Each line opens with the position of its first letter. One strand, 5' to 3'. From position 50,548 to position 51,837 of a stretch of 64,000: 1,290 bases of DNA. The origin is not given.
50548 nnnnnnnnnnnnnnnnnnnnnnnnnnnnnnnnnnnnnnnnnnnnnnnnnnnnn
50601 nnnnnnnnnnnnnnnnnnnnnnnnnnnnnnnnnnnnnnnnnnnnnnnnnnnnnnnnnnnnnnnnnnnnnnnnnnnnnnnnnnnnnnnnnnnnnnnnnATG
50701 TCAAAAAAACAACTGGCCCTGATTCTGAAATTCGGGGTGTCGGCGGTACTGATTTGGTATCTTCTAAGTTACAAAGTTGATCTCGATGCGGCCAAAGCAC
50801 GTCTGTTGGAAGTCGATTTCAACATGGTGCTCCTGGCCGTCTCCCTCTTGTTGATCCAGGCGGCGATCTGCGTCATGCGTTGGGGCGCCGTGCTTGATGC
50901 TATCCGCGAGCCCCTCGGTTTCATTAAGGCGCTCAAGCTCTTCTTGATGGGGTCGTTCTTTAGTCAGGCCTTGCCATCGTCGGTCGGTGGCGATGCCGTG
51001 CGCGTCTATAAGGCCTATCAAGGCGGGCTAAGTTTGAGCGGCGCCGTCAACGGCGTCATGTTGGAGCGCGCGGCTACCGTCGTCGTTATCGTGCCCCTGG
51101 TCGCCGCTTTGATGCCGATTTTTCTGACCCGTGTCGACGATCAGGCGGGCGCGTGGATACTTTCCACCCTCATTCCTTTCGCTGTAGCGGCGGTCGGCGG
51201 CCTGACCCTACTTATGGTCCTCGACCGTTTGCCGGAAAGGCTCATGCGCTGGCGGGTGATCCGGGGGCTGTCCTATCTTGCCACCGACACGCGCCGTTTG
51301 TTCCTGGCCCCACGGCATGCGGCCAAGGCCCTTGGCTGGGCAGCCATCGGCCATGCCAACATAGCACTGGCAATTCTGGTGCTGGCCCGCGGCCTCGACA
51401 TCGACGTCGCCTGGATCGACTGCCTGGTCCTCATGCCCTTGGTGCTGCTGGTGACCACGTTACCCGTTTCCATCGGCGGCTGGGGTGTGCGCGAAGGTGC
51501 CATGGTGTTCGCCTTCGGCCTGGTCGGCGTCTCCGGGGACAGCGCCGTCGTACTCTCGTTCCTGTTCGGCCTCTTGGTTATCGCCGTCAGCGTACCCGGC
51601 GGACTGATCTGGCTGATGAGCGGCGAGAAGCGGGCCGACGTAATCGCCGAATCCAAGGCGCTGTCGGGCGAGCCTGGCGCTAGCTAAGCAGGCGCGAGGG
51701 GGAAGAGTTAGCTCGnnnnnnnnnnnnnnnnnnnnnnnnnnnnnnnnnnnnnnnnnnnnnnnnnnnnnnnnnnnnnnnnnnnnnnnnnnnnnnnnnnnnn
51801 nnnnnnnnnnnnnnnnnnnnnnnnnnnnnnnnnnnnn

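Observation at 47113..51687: AmmeMemoRadiSam module with unusual wiring: Memo-AMMECR1 fusion coupled to a CysQ-type phosphatase, radical-SAM partner followed by a flippase-like membrane protein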

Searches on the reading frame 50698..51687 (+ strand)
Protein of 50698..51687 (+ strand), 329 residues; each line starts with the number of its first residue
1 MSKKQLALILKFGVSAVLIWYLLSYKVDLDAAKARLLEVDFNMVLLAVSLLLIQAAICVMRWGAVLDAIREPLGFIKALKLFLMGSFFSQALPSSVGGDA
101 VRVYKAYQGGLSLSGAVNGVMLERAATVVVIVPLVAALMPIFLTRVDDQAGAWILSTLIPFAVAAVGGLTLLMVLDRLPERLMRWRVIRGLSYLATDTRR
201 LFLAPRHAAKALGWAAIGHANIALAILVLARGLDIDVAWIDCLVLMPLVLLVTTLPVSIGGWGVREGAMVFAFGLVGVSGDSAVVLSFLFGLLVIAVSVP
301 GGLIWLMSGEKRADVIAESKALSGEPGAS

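Call 3: search_protein_families(library=ncbifam, proteins=[window:50698-51687:+])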
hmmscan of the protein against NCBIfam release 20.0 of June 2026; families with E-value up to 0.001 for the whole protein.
window:50698-51687:+ (329 aa): 1 family
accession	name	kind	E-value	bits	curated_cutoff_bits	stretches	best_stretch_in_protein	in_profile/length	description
TIGR00374.1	TIGR00374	subfamily_domain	5.5e-10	39.2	43.2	1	12-137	5-129/323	flippase-like domain-containing protein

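Call 4: search_protein_families(library=pfam, proteins=[window:50698-51687:+])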
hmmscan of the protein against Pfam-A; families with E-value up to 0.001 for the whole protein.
window:50698-51687:+ (329 aa): 1 family
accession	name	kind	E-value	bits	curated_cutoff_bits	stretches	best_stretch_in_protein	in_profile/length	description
PF03706.18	LPG_synthase_TM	-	8.4e-45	154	33.4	1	9-297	2-298/302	Lysylphosphatidylglycerol synthase TM region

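Call 29: find_related_loci(query=A2, collection=metagenome_contigs, flank=10000)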
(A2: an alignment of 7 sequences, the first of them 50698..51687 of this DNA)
Query A2 (329 aa) in metagenome_contigs; peptide patterns used: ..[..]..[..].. (x = any residue, [..] = any of these).
600 stretches matched a pattern (row limit reached: there are more); 558 encode a relative of the query (tblastn E <= 1e-3); the best 80 are kept; 80 distinct loci.
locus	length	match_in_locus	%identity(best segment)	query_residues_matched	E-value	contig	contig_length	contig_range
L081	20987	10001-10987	100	1-329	0e+0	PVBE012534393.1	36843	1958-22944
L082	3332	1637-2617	87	1-327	0e+0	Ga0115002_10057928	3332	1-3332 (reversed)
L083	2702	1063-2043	87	1-327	0e+0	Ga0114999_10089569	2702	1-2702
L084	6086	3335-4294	57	1-321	1e-108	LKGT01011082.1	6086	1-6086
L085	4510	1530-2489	57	1-321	4e-109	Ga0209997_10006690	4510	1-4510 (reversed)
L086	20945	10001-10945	55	1-316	4e-106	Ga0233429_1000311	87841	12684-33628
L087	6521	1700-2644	58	1-316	4e-104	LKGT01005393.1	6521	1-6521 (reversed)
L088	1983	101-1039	60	2-315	4e-109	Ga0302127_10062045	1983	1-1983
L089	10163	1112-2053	55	1-315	3e-101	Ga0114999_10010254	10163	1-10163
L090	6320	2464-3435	53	1-325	2e-101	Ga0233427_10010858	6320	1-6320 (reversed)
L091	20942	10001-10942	57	1-315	2e-98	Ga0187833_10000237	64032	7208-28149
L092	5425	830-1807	56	3-327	3e-98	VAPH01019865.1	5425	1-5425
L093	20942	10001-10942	56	1-315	5e-98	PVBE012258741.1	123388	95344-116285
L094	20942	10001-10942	56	1-315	5e-98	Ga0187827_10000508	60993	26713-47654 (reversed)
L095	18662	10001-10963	50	1-319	3e-92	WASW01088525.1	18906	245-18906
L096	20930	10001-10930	50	1-311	2e-91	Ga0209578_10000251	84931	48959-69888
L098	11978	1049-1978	50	1-311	4e-90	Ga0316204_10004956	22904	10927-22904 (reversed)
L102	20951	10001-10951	47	1-318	4e-88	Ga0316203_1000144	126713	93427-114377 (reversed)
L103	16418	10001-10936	54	1-313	3e-88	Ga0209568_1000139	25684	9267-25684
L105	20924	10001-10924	49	3-312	2e-87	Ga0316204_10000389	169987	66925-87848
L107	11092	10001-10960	48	3-326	1e-86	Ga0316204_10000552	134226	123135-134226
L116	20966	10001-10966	49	1-323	3e-84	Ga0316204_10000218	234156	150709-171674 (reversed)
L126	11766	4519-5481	46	1-329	4e-82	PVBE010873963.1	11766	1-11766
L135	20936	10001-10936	49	1-313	6e-80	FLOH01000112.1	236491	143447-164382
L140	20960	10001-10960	46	3-321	4e-78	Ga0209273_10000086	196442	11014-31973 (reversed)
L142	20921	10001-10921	45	3-313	5e-77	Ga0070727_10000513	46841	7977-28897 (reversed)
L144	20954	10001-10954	45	8-326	2e-81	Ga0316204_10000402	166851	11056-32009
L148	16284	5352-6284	44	1-312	7e-75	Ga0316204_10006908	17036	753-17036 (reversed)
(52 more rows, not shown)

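Call 33: search_protein_families(library=pfam, proteins=[L084:1916-3034:+, L087:431-1669:+, L116:8073-10004:+, L116:7059-8069:+, L144:8774-9976:+, L142:8477-9946:+, L102:9015-10004:+, L102:7952-9022:+, L098:3-1052:+, L105:11047-12495:+], max_evalue=0.0001)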
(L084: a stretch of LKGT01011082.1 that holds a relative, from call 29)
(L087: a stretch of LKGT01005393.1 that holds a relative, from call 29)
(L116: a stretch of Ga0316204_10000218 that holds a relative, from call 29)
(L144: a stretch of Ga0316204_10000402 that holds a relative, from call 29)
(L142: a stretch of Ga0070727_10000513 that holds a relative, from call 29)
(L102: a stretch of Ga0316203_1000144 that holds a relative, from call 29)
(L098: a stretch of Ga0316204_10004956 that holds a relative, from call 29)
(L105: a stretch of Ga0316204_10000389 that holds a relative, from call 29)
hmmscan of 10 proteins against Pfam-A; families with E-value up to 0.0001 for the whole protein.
L084:1916-3034:+ (372 aa): 0 families

L087:431-1669:+ (412 aa): 0 families

L116:8073-10004:+ (643 aa): 3 families
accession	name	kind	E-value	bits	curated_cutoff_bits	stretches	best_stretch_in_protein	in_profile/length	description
PF00733.27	Asn_synthase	-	1e-89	302.1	21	1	251-626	4-352/354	Asparagine synthase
PF13522.11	GATase_6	-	2e-45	154.4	27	1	34-167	1-130/130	Glutamine amidotransferase domain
PF13537.11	GATase_7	-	8.4e-44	149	25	1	51-173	1-123/123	Glutamine amidotransferase domain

L116:7059-8069:+ (336 aa): 7 families
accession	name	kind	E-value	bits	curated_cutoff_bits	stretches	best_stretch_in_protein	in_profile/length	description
PF01370.27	Epimerase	-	1.2e-56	192.3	20.9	1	3-234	1-227/240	NAD dependent epimerase/dehydratase family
PF16363.11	GDP_Man_Dehyd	-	3e-52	178.6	27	1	4-325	1-331/332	GDP-mannose 4,6 dehydratase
PF04321.23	RmlD_sub_bind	-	1.7e-16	60.6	27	1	1-211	1-178/287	RmlD substrate binding domain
PF02719.21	Polysacc_synt_2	-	7.1e-14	52.1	20.2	1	3-232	1-217/293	Polysaccharide biosynthesis protein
PF01073.25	3Beta_HSD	-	2.6e-12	46.8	22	1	4-284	1-271/280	3-beta hydroxysteroid dehydrogenase/isomerase family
PF13460.12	NAD_binding_10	-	4.6e-05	23.8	27.2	1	7-163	1-132/184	NAD(P)H-binding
PF07993.18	NAD_binding_4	-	5.8e-05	22.8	20.1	0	78-182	90-207/258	Male sterility protein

L144:8774-9976:+ (400 aa): 3 families
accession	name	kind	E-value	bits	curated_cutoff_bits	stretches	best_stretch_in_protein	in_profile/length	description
PF01370.27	Epimerase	-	7.6e-62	209.3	20.9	1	87-316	2-240/240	NAD dependent epimerase/dehydratase family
PF16363.11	GDP_Man_Dehyd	-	2.5e-18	67.1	27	1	125-375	66-329/332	GDP-mannose 4,6 dehydratase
PF04321.23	RmlD_sub_bind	-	1.3e-06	28.2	27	1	85-143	2-60/287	RmlD substrate binding domain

L142:8477-9946:+ (489 aa): 9 families
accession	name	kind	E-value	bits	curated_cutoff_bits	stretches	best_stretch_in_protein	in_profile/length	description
PF00535.33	Glycos_transf_2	-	3.9e-19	69.6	23.3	1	255-385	1-131/168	Glycosyl transferase family 2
PF13489.12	Methyltransf_23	-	9.2e-14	51.9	27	1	47-201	11-162/164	Methyltransferase domain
PF13847.12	Methyltransf_31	-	7.7e-10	39.1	27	1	58-168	3-125/145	Methyltransferase domain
PF08241.18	Methyltransf_11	-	1.3e-09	39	21.2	1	63-154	1-94/95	Methyltransferase domain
PF13649.12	Methyltransf_25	-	2.6e-09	38.1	27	1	62-147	1-93/97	Methyltransferase domain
PF10111.15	Glyco_tranf_2_2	-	8.8e-08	32.4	27.3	1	255-374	1-123/276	Glycosyltransferase like family 2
PF08242.18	Methyltransf_12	-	1e-07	33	30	1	63-151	1-96/98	Methyltransferase domain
PF13641.12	Glyco_tranf_2_3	-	1.2e-07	32.5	27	1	254-368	3-122/230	Glycosyltransferase like family 2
PF07021.18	MetW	-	4.9e-06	26.7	21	1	47-157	2-109/193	Methionine biosynthesis protein MetW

L102:9015-10004:+ (329 aa): 4 families
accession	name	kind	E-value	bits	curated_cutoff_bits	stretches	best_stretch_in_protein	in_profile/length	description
PF01370.27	Epimerase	-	1.7e-65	221.3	20.9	1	14-243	2-240/240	NAD dependent epimerase/dehydratase family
PF16363.11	GDP_Man_Dehyd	-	1.6e-21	77.6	27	1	46-303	60-330/332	GDP-mannose 4,6 dehydratase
PF04321.23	RmlD_sub_bind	-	8.8e-07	28.7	27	1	12-70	2-60/287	RmlD substrate binding domain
PF02719.21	Polysacc_synt_2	-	5.1e-06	26.3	20.2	0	43-111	59-126/293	Polysaccharide biosynthesis protein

L102:7952-9022:+ (356 aa): 3 families
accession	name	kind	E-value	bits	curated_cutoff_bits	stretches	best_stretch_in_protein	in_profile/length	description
PF16363.11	GDP_Man_Dehyd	-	6e-154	512.9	27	1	8-337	1-332/332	GDP-mannose 4,6 dehydratase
PF01370.27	Epimerase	-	4.5e-76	255.9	20.9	1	7-252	1-239/240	NAD dependent epimerase/dehydratase family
PF04321.23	RmlD_sub_bind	-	1.5e-08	34.5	27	1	7-178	3-145/287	RmlD substrate binding domain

L098:3-1052:+ (349 aa): 1 family
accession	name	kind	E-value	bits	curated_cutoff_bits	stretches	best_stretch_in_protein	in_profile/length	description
PF00733.27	Asn_synthase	-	3.4e-67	228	21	1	1-331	49-352/354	Asparagine synthase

L105:11047-12495:+ (482 aa): 1 family
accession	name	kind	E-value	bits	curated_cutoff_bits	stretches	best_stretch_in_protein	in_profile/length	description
PF02541.22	Ppx-GppA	-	6.7e-49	167.3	27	1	169-464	3-283/285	Ppx/GppA phosphatase family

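Call 34: search_protein_families(library=pfam, proteins=[L084:3-2168:+, L126:840-1739:+, L126:17-826:+, L144:7831-9000:+, L148:6616-7413:+, L107:8397-9740:-], max_evalue=0.01)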
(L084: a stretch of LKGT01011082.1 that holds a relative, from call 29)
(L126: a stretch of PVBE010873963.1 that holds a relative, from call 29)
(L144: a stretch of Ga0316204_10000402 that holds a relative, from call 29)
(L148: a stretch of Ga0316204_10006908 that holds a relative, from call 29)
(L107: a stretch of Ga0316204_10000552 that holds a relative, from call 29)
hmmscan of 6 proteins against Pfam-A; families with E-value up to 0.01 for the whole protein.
L084:3-2168:+ (721 aa): 0 families

L126:840-1739:+ (299 aa): 2 families
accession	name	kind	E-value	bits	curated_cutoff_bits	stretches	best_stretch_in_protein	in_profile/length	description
PF00892.27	EamA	-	2.9e-40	138.1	28.2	2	154-290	2-134/135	EamA-like transporter family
PF03151.22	TPT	-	0.0018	18.1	30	1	33-289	30-290/291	Triose-phosphate Transporter family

L126:17-826:+ (269 aa): 11 families
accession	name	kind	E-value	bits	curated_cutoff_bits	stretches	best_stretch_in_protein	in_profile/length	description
PF13484.11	Fer4_16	-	1.1e-09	39.3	30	1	155-219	2-66/66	4Fe-4S double cluster binding domain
PF12838.12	Fer4_7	-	1.9e-07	31.9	27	1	155-219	2-51/52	4Fe-4S dicluster domain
PF00037.32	Fer4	-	1.8e-05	24.8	21.1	1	152-171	5-24/24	4Fe-4S binding domain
PF13486.11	Dehalogenase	-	1.8e-05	24.5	24.3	1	47-141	210-306/306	Reductive dehalogenase subunit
PF13237.11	Fer4_10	-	2.9e-05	24.3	25.5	0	153-198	7-45/53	4Fe-4S dicluster domain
PF13183.11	Fer4_8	-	5.3e-05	24.1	27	0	154-191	4-43/68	4Fe-4S dicluster domain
PF13534.11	Fer4_17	-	0.00056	20.8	22.2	0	208-231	4-30/61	4Fe-4S dicluster domain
PF12837.12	Fer4_6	-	0.002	18.4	25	0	154-170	8-24/24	4Fe-4S binding domain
PF13187.11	Fer4_9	-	0.0029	18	27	0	155-219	2-50/52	4Fe-4S dicluster domain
PF14697.11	Fer4_21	-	0.0034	17.9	35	0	151-171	37-58/59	4Fe-4S dicluster domain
PF12798.12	Fer4_3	-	0.0076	17.5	27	0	155-169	1-15/15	4Fe-4S binding domain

L144:7831-9000:+ (389 aa): 4 families
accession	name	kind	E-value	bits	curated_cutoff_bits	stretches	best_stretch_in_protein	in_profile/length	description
PF16363.11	GDP_Man_Dehyd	-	2e-154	514.5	27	1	41-370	1-332/332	GDP-mannose 4,6 dehydratase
PF01370.27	Epimerase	-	7.1e-77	258.5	20.9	1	40-285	1-239/240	NAD dependent epimerase/dehydratase family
PF04321.23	RmlD_sub_bind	-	2.5e-09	37.1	27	1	40-208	3-142/287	RmlD substrate binding domain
PF02719.21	Polysacc_synt_2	-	0.00039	20.1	20.2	1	41-153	2-116/293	Polysaccharide biosynthesis protein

L148:6616-7413:+ (265 aa): 1 family
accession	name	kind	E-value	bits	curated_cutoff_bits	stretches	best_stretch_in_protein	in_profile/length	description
PF01061.29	ABC2_membrane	-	2.8e-12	47.1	26.9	1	27-225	6-209/211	ABC-2 type transporter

L107:8397-9740:- (447 aa): 0 families

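Call 38: search_protein_families(library=pfam, proteins=[L084:1823-2791:-, L084:1141-1944:-, L084:514-1296:+, L084:1941-2735:-, L087:329-1459:-, L084:2412-3047:+], max_evalue=0.01)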
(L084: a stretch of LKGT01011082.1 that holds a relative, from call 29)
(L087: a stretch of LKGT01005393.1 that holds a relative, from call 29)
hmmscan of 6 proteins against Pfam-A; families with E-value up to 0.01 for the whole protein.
L084:1823-2791:- (322 aa): 11 families
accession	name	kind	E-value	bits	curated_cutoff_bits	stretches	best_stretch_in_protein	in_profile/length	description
PF01370.27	Epimerase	-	4.7e-37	128.1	20.9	1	6-231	1-237/240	NAD dependent epimerase/dehydratase family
PF01073.25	3Beta_HSD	-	1.9e-24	86.6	22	1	7-219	1-227/280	3-beta hydroxysteroid dehydrogenase/isomerase family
PF16363.11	GDP_Man_Dehyd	-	7.7e-22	78.6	27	1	7-309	1-329/332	GDP-mannose 4,6 dehydratase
PF04321.23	RmlD_sub_bind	-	1.2e-16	61.1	27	1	5-187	2-163/287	RmlD substrate binding domain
PF07993.18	NAD_binding_4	-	1.6e-16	60.7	20.1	1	57-177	79-210/258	Male sterility protein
PF13460.12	NAD_binding_10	-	8.7e-16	58.8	27.2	1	10-154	1-130/184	NAD(P)H-binding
PF05368.20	NmrA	-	3.5e-08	33.8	27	1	4-130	3-118/298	NmrA-like family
PF02719.21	Polysacc_synt_2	-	2.6e-07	30.6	20.2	1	6-121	1-130/293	Polysaccharide biosynthesis protein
PF03807.23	F420_oxidored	-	0.00014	22.8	21.6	1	11-44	6-41/94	NADP oxidoreductase coenzyme F420-dependent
PF08659.16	KR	-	0.0016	18.9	22.6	0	6-120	3-137/180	KR domain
PF00106.31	adh_short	-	0.0023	17.9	26.6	1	6-43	3-40/195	short chain dehydrogenase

L084:1141-1944:- (267 aa): 0 families

L084:514-1296:+ (260 aa): 0 families

L084:1941-2735:- (264 aa): 0 families

L087:329-1459:- (376 aa): 2 families
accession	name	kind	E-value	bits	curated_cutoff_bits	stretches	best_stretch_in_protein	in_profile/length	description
PF03548.22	LolA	-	3e-21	76.3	23.6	1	279-369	4-96/165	Outer membrane lipoprotein carrier protein LolA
PF08245.18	Mur_ligase_M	-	2e-05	25.1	24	1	83-223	1-111/200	Mur ligase middle domain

L084:2412-3047:+ (211 aa): 0 families

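Call 64: search_protein_families(library=pfam, proteins=[L103:6135-7469:+, L140:3179-6403:+, L096:6545-8710:+, L135:7422-8696:+], max_evalue=0.0001)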
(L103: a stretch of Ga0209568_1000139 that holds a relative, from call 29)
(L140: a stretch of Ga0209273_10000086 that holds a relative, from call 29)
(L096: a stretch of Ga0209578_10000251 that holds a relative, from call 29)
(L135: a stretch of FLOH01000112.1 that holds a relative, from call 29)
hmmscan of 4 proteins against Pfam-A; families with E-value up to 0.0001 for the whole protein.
L103:6135-7469:+ (444 aa): 1 family
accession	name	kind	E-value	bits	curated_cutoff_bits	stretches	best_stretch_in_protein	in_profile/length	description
PF02417.20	Chromate_transp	-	1.6e-72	243.4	28.6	2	35-197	4-166/166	Chromate transporter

L140:3179-6403:+ (1074 aa): 1 family
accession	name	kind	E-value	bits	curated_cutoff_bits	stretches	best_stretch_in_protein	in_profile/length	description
PF00873.25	ACR_tran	-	8.1e-149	497.7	28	1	10-1064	2-1020/1021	AcrB/AcrD/AcrF family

L096:6545-8710:+ (721 aa): 0 families

L135:7422-8696:+ (424 aa): 1 family
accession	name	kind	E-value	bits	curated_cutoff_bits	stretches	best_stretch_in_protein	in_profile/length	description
PF06808.19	DctM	-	3.3e-108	362.6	23.8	1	7-415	1-412/413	Tripartite ATP-independent periplasmic transporter, DctM component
